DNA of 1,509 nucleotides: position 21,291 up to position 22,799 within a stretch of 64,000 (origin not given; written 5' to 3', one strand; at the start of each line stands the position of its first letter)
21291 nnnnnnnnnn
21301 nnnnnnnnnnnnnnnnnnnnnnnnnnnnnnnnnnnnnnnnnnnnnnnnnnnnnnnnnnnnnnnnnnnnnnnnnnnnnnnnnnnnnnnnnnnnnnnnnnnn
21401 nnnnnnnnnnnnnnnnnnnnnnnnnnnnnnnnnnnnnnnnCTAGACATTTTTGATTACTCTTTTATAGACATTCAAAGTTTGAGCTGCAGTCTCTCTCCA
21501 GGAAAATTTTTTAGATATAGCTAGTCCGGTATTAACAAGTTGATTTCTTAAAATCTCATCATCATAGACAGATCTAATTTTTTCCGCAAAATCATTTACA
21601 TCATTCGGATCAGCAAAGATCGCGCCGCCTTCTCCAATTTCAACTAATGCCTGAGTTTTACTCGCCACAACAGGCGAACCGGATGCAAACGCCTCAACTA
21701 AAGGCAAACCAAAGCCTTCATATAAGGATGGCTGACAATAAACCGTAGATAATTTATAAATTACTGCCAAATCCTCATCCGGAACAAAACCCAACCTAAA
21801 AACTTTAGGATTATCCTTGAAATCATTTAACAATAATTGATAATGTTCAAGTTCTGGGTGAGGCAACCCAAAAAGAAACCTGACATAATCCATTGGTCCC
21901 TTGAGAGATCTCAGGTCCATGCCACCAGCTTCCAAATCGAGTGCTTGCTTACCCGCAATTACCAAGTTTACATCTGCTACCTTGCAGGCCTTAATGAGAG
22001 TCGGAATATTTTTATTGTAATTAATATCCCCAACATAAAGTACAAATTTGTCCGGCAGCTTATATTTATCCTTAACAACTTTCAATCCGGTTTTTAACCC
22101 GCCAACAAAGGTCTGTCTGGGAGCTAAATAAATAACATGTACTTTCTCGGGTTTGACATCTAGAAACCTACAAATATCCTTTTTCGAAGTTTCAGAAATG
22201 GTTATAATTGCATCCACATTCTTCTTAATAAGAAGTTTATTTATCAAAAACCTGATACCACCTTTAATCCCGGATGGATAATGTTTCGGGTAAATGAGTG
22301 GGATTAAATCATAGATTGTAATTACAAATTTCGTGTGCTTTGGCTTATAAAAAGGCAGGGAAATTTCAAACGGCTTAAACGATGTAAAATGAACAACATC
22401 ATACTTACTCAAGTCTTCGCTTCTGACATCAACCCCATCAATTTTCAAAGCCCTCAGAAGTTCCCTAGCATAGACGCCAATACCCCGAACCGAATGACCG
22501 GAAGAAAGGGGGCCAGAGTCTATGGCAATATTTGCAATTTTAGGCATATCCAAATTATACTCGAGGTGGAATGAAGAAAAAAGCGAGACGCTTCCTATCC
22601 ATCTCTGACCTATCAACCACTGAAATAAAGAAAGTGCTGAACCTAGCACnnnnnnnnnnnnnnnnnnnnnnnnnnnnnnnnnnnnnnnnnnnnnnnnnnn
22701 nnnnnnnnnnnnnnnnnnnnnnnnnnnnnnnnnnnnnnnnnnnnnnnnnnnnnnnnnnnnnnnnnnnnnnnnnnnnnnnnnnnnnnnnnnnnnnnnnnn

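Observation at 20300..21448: PIG-V-like paralogs at both ends of the cluster plus an ALG6-like gene: an ER-lumen-like GT-C repertoire in a bacterium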

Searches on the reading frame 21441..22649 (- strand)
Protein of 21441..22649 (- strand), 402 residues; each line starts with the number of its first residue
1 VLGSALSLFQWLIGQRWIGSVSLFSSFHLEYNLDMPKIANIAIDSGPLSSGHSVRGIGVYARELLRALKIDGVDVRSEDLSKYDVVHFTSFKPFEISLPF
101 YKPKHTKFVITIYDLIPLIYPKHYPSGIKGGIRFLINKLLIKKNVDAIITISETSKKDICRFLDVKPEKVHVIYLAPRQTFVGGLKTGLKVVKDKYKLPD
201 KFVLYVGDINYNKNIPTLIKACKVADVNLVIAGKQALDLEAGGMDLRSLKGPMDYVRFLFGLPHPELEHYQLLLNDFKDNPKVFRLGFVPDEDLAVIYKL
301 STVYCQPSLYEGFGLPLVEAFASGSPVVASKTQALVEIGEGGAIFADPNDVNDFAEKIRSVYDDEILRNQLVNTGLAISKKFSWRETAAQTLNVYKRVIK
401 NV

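Call 61: search_protein_families(library=ncbifam, proteins=[window:21441-22649:-], max_evalue=0.001)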
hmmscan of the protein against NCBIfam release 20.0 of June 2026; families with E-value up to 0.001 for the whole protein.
window:21441-22649:- (402 aa): 25 families
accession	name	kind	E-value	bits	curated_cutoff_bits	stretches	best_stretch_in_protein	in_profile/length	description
TIGR02149.1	glgA_Coryne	subfamily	3.1e-23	82.5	302.4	2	289-399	272-391/391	glycogen synthase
TIGR04047.1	MSMEG_0565_glyc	hypoth_equivalog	6.9e-23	81.3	259.85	1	282-397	258-373/373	MSMEG_0565 family glycosyltransferase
TIGR03449.1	mycothiol_MshA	equivalog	2.6e-16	59.6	462.5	1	287-400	290-405/406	D-inositol-3-phosphate glycosyltransferase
NF041010.1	glycosy_Agl16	equivalog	2.2e-11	43.2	575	1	308-397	261-350/352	glycosylation protein Agl16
NF053787.1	GlcN_PG_synth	equivalog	2.7e-11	42.9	480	1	289-399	250-360/361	N-acetylglucosaminyl phosphatidylglycerol synthase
NF038229.1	Glyco4_Geo_Pelo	equivalog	1.1e-10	41.1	400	1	272-399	209-337/338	GPMC system family 4 glycosyltransferase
TIGR04157.1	glyco_rSAM_CFB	subfamily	1.9e-10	40.3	400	1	143-223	168-250/406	TIGR04157 family glycosyltransferase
NF038295.1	EPS_HpsP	equivalog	2.2e-10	40.1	550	1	286-398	273-387/388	hormogonium polysaccharide biosynthesis glycosyltransferase HpsP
TIGR03088.1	stp2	hypoth_equivalog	5.2e-10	38.9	409.05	1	292-398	264-373/374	TIGR03088 family PEP-CTERM/XrtA system glycosyltransferase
NF050063.1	ProtGlycPglJ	equivalog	1.3e-09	37.7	500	1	132-237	129-233/363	N-acetylgalactosamine-N,N'-diacetylbacillosaminyl-diphospho-undecaprenol 4-alpha-N-acetylgalactosaminyltransferase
TIGR03999.1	thiol_BshA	equivalog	2.1e-09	36.8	273.7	1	265-399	239-374/375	N-acetyl-alpha-D-glucosaminyl L-malate synthase BshA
NF053513.1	Gtran_IagA_BgsA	equivalog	4.9e-09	35.6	460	1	283-399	218-332/333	LTA glycolipid anchor biosynthesis glycosyltransferase, IagA/BgsA family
TIGR02468.1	sucrsPsyn_pln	equivalog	5.8e-08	31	1143.95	1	297-390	564-663/1051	sucrose-phosphate synthase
NF049988.1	MGlcDAGSynMgs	equivalog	1e-07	31.7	400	1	274-401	263-390/398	alpha-monoglucosyldiacylglycerol synthase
NF047684.1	TeichurnBiosyTuaC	equivalog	6.8e-07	28.5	550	1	278-400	267-391/391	teichuronic acid biosynthesis protein TuaC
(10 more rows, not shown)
